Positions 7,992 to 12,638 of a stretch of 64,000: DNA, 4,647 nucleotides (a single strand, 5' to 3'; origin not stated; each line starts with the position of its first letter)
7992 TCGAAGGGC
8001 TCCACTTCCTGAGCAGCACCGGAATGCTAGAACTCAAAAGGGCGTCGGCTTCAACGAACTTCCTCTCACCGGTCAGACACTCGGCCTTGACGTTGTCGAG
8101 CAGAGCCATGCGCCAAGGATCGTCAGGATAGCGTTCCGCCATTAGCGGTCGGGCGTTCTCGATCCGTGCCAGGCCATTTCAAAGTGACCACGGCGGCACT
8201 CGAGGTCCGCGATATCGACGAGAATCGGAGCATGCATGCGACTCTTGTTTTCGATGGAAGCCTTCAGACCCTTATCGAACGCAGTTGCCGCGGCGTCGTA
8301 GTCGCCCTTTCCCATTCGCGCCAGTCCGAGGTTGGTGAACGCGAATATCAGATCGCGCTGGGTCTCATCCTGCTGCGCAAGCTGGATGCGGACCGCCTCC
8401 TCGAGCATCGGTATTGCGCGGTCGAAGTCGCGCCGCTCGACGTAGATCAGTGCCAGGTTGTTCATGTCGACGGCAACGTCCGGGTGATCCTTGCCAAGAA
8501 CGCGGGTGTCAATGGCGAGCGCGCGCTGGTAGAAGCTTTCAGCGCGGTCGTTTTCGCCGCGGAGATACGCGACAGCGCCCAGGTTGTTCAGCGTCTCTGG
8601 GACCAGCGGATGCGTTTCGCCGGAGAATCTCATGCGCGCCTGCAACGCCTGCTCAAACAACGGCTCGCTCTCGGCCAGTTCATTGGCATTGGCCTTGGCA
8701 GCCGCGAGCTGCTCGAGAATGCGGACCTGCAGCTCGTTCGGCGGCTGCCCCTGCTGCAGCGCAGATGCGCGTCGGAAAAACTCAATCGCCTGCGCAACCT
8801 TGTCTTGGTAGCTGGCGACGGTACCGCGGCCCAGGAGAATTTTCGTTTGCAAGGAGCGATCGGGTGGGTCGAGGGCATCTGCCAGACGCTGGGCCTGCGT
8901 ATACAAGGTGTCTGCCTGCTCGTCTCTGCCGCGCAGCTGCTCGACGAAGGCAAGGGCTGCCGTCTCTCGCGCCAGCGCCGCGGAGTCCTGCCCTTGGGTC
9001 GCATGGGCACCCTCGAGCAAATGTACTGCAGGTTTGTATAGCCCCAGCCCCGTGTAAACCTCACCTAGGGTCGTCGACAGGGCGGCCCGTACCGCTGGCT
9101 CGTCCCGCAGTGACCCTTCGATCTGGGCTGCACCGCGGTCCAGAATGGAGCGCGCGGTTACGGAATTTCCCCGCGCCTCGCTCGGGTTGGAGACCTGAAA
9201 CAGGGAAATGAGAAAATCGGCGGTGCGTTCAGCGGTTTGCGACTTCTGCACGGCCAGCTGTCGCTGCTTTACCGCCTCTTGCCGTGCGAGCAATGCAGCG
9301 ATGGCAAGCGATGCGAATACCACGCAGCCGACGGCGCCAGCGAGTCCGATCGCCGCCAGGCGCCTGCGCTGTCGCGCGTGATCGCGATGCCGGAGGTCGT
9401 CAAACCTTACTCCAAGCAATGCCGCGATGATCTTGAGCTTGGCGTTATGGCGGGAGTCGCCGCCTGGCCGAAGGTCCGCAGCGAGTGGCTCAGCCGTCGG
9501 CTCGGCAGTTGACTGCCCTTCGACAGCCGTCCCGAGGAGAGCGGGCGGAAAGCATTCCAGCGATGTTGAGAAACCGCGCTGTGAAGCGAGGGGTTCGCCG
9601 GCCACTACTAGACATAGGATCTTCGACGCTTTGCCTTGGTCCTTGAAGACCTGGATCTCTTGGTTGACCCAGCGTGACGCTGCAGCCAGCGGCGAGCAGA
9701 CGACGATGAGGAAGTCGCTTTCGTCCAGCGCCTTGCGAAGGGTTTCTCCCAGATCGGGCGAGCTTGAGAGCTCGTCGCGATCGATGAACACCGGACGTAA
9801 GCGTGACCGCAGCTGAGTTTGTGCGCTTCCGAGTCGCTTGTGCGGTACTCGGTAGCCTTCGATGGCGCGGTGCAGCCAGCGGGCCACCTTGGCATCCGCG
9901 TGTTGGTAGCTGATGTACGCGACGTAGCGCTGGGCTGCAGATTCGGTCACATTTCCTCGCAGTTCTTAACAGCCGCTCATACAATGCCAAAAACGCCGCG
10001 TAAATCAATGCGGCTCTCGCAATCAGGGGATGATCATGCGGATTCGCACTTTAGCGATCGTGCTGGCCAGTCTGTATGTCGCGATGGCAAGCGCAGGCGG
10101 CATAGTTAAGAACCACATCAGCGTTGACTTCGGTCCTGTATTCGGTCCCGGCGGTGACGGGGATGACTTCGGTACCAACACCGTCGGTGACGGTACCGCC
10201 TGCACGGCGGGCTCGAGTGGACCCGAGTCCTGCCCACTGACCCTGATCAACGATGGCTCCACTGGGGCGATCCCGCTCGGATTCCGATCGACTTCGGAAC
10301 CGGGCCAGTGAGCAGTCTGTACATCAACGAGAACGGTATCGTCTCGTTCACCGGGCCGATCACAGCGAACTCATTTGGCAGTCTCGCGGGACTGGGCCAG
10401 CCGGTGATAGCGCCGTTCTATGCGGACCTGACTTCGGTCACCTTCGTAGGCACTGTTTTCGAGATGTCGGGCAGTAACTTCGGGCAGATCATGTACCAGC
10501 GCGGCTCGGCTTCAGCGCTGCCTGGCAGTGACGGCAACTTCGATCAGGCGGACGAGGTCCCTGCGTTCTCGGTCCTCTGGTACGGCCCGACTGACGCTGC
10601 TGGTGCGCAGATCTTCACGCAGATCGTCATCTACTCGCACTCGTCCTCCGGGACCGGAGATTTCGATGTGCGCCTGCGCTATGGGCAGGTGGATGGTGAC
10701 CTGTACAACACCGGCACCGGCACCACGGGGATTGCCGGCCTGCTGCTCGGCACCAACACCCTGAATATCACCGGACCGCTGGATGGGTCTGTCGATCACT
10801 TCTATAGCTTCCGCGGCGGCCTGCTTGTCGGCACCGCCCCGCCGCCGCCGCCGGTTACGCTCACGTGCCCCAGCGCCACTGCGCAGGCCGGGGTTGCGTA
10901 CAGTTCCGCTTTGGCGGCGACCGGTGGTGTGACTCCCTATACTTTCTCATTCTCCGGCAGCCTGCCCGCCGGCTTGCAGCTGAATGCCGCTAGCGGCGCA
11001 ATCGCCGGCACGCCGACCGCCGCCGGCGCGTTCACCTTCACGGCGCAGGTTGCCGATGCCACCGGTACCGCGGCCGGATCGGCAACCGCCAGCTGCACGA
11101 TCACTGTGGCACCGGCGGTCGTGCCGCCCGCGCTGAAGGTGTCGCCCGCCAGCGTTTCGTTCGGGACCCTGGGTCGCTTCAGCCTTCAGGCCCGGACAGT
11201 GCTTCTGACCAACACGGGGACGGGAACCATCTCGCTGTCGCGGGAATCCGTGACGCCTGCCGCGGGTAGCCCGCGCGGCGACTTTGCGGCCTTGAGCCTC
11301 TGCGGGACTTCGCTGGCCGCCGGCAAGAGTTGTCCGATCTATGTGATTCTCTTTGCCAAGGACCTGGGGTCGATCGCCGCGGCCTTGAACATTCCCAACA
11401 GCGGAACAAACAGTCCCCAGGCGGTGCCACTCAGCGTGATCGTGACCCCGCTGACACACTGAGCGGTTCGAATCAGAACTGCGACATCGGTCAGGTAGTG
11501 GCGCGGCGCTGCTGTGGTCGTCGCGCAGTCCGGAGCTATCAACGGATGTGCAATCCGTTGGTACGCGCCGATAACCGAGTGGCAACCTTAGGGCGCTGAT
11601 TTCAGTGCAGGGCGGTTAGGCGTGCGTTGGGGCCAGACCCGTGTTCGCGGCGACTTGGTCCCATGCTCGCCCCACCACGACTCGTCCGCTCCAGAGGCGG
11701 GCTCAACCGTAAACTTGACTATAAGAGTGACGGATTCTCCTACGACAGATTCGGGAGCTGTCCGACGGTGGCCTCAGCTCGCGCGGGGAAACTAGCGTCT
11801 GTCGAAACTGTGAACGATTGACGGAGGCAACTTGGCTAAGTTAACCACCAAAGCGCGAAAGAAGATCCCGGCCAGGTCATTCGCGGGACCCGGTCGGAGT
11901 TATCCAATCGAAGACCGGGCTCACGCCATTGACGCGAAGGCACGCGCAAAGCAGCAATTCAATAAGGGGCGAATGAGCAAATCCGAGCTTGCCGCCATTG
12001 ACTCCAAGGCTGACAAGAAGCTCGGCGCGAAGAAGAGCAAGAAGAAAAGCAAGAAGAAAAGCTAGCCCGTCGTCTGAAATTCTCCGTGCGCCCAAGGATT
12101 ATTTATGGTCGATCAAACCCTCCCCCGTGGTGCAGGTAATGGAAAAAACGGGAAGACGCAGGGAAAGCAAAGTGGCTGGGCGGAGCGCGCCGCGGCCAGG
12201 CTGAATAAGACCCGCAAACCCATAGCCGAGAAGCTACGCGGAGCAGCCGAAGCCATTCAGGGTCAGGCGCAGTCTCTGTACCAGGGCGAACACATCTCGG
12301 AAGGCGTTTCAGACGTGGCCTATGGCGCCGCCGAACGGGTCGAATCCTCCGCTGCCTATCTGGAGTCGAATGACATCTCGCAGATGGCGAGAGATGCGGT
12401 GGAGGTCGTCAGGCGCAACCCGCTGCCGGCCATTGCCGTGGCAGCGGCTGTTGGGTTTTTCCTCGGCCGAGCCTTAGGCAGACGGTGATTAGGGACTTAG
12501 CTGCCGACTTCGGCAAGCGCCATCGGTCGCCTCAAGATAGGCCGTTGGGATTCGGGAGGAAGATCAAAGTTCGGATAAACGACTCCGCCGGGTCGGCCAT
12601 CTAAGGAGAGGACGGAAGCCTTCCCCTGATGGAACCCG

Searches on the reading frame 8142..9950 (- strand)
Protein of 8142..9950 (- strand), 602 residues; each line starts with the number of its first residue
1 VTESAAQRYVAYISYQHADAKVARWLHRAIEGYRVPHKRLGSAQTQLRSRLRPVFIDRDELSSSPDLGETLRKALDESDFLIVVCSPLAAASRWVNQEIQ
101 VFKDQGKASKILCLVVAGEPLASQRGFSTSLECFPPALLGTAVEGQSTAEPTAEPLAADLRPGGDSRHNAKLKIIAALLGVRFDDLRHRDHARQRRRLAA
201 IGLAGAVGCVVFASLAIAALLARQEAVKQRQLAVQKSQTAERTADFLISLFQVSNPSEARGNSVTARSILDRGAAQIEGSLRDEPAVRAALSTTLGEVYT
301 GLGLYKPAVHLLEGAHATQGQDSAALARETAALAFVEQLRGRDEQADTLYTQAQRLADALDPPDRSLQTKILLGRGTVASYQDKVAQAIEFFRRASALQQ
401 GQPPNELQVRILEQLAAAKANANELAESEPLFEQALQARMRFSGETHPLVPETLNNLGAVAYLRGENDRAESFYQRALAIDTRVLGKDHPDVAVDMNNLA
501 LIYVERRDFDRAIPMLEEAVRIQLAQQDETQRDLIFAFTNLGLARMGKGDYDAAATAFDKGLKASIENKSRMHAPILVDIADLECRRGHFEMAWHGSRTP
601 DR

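Call 8: search_protein_families(library=pfam, max_evalue=0.01, proteins=[window:8142-9950:-])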
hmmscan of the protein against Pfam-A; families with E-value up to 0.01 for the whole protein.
window:8142-9950:- (602 aa): 16 families
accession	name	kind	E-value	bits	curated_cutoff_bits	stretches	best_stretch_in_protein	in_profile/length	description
PF13424.12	TPR_12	-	1.4e-35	121.8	30.1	3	452-523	4-75/77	Tetratricopeptide repeat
PF13374.12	TPR_10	-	1.7e-21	75.9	27.5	2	453-491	4-42/42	Tetratricopeptide repeat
PF00515.34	TPR_1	-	6.2e-20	70.6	27.8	2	452-481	2-31/34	Tetratricopeptide repeat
PF07719.23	TPR_2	-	1.7e-18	65.5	27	1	451-481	1-31/34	Tetratricopeptide repeat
PF24885.1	TPR_NPHP3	-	3e-16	60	100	1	447-529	137-219/239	Nephrocystin-3 TPR domain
PF13176.12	TPR_7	-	2.6e-14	52.4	27.9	1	453-483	1-31/36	Tetratricopeptide repeat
PF13676.11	TIR_2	-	1.8e-12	48.3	28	1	12-117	2-92/122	TIR domain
PF13181.12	TPR_8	-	2.4e-12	46.4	25.7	0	497-523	5-31/34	Tetratricopeptide repeat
PF17874.7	TPR_MalT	-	8.6e-12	45.4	45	2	366-484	37-155/336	MalT-like TPR region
PF08937.16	ThsB_TIR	-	3.8e-09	37.3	21.2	1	12-107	1-88/100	Thoeris protein ThsB, TIR-like domain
PF13432.12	TPR_16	-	1.2e-07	32.5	32.7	1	417-481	5-61/65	Tetratricopeptide repeat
PF13428.12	TPR_14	-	3.3e-07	30.8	23.5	0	499-522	7-30/44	Tetratricopeptide repeat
PF18768.7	RNPP_C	-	5.9e-06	26.4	26.5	0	496-570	82-156/213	RNPP family C-terminal domain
PF01582.25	TIR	-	0.0008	19.7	21.3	1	54-116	32-94/179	TIR domain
PF13174.12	TPR_6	-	0.0035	18.4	26.3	0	537-560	2-25/33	Tetratricopeptide repeat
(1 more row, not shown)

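Call 26: search_protein_families(library=padloc, max_evalue=0.01, proteins=[window:8142-9950:-])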
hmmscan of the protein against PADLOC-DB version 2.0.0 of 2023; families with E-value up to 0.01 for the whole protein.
window:8142-9950:- (602 aa): 2 families
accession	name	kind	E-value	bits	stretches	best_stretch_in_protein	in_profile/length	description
PDLC01169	TPR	-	3.1e-06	24.8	0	454-533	152-228/252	TPR repeats containing protein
PDLC00418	ThsB1|ThsB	-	0.0077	14.1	0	70-108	56-94/155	TIR-like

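Call 27: search_protein_families(library=ncbifam, max_evalue=0.01, proteins=[window:8142-9950:-])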
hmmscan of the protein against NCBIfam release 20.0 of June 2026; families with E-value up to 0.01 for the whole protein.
window:8142-9950:- (602 aa): 11 families
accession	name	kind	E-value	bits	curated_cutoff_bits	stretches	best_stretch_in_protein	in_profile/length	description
NF040586.1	FxSxx_TPR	equivalog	4.7e-14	51.8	300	1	241-523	422-712/830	FxSxx-COOH system tetratricopeptide repeat protein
NF053520.1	HK_Porph_FimS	equivalog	3.2e-08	32.3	600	1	452-529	125-200/618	sensor histidine kinase FimS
TIGR02521.1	type_IV_pilW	equivalog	7.6e-08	32.2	154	1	461-572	75-172/234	type IV pilus biogenesis/stability protein PilW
NF040959.1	MamA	equivalog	1.3e-07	31.3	200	1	454-564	74-168/204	magnetosome protein MamA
NF052312.1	T9SS_PorW_SprE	equivalog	3.2e-06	26.1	250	1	288-479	178-356/716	type IX secretion system periplasmic lipoprotein PorW/SprE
NF058526.1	Thoeris_type3_ThcB4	equivalog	1.6e-05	23.9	220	1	47-100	150-203/375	Thoeris type III anti-phage system protein ThcB4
NF002725.1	PRK02603.1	equivalog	8e-05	22.7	143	1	461-561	45-139/173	photosystem I assembly protein Ycf3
NF008753.0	PRK11788.1-1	equivalog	0.0027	16.9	395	0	467-565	116-210/389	lipopolysaccharide assembly protein LapB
NF033758.1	gliding_GltE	equivalog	0.0038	16.2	225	0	436-479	71-114/411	adventurous gliding motility TPR repeat lipoprotein GltE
NF033762.1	social_mot_Tgl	equivalog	0.0062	15.9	225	0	440-557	54-158/252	social motility TPR repeat lipoprotein Tgl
NF033920.0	C39_PA2778_fam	equivalog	0.0072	15.8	150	0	456-523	195-254/255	PA2778 family cysteine peptidase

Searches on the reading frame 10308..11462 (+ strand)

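Call 8: search_protein_families(library=pfam, max_evalue=0.01, proteins=[window:10308-11462:+])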
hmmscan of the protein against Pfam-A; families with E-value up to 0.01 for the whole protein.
window:10308-11462:+ (384 aa): 2 families
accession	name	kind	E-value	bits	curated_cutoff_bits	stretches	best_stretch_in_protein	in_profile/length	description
PF05345.18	He_PIG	-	7.8e-14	52.3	24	1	181-267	1-95/96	Putative Ig domain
PF06119.19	NIDO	-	0.00013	22.5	25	1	3-53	2-51/186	Nidogen-like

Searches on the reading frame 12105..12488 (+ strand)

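Call 8: search_protein_families(library=pfam, max_evalue=0.01, proteins=[window:12105-12488:+])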
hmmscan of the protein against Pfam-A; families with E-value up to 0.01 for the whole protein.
window:12105-12488:+ (127 aa): 1 family
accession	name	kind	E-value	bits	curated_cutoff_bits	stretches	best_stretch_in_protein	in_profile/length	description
PF19029.5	DUF883_C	-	3.5e-05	23.8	27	1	100-127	3-30/30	DUF883 C-terminal glycine zipper region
